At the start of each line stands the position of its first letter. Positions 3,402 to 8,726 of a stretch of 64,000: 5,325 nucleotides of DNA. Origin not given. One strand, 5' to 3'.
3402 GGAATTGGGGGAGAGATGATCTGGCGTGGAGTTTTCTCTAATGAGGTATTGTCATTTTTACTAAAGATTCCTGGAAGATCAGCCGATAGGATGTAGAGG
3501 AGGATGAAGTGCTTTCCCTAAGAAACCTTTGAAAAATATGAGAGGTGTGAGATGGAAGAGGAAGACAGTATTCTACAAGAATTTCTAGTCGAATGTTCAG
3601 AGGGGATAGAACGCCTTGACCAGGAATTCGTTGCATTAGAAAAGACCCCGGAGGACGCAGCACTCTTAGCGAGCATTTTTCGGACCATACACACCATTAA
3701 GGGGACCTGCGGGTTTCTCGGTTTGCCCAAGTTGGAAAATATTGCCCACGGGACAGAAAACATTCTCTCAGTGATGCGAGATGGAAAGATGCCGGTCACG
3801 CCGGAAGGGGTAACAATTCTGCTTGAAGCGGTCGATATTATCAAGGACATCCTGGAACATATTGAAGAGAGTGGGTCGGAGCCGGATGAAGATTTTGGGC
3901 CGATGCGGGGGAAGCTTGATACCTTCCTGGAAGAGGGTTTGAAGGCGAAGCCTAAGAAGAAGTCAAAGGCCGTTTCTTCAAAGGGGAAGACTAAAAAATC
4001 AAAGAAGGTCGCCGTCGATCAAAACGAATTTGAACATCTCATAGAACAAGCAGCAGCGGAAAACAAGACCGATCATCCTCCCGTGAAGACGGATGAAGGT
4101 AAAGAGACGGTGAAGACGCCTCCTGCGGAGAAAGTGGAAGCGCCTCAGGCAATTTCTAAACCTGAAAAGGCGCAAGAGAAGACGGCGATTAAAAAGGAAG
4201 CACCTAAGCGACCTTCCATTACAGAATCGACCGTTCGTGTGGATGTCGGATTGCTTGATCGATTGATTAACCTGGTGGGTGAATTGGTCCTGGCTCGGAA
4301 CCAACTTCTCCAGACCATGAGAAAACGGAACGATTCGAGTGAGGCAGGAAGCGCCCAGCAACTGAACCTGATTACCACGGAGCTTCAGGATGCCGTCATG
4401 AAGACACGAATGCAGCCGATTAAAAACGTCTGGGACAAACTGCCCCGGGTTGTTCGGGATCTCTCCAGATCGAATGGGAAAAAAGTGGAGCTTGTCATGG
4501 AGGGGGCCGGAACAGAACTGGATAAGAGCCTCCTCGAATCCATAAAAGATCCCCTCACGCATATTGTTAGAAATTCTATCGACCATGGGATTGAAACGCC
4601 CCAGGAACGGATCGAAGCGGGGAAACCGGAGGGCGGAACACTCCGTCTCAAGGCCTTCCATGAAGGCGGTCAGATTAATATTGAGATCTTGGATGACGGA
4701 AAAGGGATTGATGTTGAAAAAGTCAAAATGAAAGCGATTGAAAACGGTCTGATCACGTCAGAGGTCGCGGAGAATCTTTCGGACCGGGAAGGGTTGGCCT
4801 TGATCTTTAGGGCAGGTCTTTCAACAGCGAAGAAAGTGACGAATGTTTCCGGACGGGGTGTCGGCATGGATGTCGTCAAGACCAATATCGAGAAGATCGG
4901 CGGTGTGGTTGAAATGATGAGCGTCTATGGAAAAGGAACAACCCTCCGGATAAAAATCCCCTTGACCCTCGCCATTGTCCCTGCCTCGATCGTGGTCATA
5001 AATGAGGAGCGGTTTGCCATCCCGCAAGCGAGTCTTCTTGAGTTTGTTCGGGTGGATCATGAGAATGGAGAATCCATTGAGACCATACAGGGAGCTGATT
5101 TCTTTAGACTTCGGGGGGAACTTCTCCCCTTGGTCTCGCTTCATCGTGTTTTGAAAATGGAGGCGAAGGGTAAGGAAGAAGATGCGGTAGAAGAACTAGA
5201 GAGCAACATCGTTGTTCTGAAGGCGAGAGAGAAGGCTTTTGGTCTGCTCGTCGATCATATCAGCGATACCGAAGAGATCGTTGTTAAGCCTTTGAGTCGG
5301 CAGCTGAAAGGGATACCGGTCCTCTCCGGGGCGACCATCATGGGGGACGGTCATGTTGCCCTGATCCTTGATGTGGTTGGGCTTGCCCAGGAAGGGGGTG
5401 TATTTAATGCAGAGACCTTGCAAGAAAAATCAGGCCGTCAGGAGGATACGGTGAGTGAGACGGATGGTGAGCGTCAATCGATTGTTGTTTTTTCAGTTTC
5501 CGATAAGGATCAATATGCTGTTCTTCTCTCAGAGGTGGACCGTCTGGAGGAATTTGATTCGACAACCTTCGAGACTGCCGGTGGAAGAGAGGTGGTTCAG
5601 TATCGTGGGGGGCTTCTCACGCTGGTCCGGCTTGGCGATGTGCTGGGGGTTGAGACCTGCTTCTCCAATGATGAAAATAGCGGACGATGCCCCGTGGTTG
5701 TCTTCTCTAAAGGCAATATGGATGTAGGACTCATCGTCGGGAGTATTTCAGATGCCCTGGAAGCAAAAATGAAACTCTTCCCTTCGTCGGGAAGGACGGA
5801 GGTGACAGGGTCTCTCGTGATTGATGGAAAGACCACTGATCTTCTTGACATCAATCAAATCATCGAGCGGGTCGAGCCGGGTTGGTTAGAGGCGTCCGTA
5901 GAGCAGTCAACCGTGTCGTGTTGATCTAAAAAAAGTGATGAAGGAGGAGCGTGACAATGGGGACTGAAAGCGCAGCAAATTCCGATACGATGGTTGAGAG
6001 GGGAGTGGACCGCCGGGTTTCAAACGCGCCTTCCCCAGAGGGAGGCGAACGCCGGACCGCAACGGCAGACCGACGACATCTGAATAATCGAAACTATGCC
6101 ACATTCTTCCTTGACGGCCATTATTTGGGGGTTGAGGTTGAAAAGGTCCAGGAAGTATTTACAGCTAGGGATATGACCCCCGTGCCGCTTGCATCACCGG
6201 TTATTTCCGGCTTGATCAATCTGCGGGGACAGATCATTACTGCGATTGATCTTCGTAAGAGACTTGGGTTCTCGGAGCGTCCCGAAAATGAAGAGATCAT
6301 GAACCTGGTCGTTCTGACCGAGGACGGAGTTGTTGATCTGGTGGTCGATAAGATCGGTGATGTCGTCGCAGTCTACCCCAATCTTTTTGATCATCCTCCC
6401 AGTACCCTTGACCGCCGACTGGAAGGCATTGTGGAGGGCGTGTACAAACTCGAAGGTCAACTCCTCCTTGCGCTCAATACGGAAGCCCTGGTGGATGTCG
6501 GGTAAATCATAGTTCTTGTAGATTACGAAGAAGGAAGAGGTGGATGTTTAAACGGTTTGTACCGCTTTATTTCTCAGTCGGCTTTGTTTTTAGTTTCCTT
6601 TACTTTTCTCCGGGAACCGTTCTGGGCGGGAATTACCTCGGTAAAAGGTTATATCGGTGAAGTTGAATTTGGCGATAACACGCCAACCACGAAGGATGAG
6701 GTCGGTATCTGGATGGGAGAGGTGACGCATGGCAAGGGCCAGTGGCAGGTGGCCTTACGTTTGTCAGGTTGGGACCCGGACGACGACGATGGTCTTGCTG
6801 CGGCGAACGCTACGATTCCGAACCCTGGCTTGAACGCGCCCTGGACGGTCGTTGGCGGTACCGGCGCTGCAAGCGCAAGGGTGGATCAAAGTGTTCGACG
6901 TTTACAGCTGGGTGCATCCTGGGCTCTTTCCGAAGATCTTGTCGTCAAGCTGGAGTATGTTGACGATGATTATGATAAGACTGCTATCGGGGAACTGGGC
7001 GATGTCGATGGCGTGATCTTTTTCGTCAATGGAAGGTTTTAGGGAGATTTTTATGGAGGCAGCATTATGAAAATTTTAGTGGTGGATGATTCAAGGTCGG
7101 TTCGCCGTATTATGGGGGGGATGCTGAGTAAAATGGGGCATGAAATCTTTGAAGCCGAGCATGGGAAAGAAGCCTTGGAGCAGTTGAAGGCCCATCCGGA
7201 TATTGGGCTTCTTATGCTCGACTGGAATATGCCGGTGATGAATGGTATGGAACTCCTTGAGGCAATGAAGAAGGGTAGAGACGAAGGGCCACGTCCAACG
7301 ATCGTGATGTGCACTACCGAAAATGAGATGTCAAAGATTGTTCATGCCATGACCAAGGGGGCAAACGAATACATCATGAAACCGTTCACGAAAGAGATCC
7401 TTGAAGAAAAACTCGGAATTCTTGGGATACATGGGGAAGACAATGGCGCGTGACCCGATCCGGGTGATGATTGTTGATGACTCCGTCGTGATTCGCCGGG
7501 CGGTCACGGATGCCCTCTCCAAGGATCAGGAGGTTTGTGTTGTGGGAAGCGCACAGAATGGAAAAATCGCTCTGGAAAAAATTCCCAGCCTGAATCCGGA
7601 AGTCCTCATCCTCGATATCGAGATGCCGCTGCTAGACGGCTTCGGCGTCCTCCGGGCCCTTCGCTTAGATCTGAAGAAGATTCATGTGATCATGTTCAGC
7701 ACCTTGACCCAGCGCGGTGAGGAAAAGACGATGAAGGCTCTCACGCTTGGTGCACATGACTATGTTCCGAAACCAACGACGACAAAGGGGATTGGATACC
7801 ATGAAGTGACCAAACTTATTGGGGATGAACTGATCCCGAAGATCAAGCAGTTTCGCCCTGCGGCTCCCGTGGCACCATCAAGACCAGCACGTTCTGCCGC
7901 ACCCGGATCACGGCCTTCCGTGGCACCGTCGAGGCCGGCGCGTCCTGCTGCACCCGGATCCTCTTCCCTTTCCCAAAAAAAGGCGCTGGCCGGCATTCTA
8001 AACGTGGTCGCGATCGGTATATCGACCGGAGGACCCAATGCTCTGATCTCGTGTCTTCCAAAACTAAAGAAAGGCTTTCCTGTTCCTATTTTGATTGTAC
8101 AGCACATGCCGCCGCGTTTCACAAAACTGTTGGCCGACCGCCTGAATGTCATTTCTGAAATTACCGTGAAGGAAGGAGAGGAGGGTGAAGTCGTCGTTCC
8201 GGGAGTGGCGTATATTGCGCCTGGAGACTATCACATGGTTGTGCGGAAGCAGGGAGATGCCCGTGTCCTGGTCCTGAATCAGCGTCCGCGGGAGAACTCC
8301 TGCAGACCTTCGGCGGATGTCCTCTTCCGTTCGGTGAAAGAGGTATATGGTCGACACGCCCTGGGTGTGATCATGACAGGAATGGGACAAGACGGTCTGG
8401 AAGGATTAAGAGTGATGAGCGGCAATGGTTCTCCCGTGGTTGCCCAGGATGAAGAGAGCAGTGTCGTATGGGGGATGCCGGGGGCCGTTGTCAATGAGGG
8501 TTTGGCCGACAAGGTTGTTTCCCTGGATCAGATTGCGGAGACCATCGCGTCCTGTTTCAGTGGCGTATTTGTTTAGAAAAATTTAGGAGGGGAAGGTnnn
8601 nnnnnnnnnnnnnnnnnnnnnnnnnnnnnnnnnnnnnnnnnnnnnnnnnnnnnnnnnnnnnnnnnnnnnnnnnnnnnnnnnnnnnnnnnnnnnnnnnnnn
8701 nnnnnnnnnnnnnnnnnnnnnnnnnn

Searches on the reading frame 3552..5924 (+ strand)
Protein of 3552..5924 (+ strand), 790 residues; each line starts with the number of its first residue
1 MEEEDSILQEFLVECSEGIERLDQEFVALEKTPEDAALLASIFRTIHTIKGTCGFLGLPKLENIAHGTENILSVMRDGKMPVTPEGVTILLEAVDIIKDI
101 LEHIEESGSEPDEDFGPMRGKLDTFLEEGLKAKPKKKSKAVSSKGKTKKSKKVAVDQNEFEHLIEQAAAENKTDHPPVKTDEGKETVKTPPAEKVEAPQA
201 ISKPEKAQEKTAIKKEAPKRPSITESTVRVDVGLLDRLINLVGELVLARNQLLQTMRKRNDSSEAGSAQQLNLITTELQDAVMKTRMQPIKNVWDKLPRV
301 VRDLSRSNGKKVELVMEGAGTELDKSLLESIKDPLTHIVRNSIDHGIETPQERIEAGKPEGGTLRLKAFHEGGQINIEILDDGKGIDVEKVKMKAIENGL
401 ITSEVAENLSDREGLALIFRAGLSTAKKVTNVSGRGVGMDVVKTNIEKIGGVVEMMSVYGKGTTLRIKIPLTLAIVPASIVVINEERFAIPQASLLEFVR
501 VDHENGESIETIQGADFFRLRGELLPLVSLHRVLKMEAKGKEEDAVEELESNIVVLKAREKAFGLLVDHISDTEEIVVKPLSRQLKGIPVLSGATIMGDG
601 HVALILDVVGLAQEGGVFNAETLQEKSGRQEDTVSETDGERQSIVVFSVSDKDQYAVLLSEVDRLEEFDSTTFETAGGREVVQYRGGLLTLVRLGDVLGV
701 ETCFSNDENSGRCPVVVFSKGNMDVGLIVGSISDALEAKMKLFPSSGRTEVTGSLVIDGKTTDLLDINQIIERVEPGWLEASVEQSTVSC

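Call 48: search_protein_families(library=pfam, proteins=[window:3552-5924:+], max_evalue=0.00001)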
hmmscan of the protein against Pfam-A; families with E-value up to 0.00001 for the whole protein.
window:3552-5924:+ (790 aa): 4 families
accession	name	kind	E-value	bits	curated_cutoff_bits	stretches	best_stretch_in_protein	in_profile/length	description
PF01584.24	CheW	-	2e-36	125.1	23.5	2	481-613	5-135/138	CheW-like domain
PF02895.20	H-kinase_dim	-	1.2e-16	61.3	23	1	225-285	1-68/68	Signal transducing histidine kinase, homodimeric domain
PF02518.31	HATPase_c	-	1.1e-15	58.5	26.4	1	333-472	4-110/111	Histidine kinase-, DNA gyrase B-, and HSP90-like ATPase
PF01627.28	Hpt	-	1.2e-15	58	24.6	1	7-95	2-79/84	Hpt domain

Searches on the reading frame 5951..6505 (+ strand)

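Call 48: search_protein_families(library=pfam, proteins=[window:5951-6505:+], max_evalue=0.00001)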
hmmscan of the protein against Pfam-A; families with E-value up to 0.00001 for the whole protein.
window:5951-6505:+ (184 aa): 1 family
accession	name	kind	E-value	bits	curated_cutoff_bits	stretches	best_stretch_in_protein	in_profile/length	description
PF01584.24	CheW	-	8.2e-26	90.7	23.5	1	49-182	2-135/138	CheW-like domain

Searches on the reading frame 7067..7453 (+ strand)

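Call 49: search_protein_families(library=pfam, proteins=[window:7067-7453:+], max_evalue=0.00001)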
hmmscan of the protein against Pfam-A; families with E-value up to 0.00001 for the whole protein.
window:7067-7453:+ (128 aa): 1 family
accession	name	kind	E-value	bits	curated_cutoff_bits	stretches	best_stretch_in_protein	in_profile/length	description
PF00072.30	Response_reg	-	9.2e-27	93.9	30.2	1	3-115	1-109/111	Response regulator receiver domain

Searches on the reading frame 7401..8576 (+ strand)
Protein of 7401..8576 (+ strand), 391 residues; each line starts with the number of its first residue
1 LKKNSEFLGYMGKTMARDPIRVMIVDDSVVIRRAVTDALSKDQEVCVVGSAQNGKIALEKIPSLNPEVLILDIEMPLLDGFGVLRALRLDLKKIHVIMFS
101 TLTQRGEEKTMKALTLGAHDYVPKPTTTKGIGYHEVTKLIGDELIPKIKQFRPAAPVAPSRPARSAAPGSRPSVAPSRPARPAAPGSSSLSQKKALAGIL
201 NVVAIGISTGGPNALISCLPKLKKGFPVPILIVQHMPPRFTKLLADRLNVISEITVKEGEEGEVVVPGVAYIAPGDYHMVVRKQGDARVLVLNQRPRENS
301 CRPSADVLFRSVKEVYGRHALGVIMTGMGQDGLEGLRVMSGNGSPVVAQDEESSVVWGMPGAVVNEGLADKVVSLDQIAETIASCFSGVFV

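Call 48: search_protein_families(library=pfam, proteins=[window:7401-8576:+], max_evalue=0.00001)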
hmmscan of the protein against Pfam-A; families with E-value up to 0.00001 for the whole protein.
window:7401-8576:+ (391 aa): 2 families
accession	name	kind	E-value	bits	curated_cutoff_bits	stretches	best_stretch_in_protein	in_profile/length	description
PF01339.22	CheB_methylest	-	4.7e-64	215.7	24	1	203-382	1-174/174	CheB methylesterase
PF00072.30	Response_reg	-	1.1e-21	77.6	30.2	1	22-128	1-103/111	Response regulator receiver domain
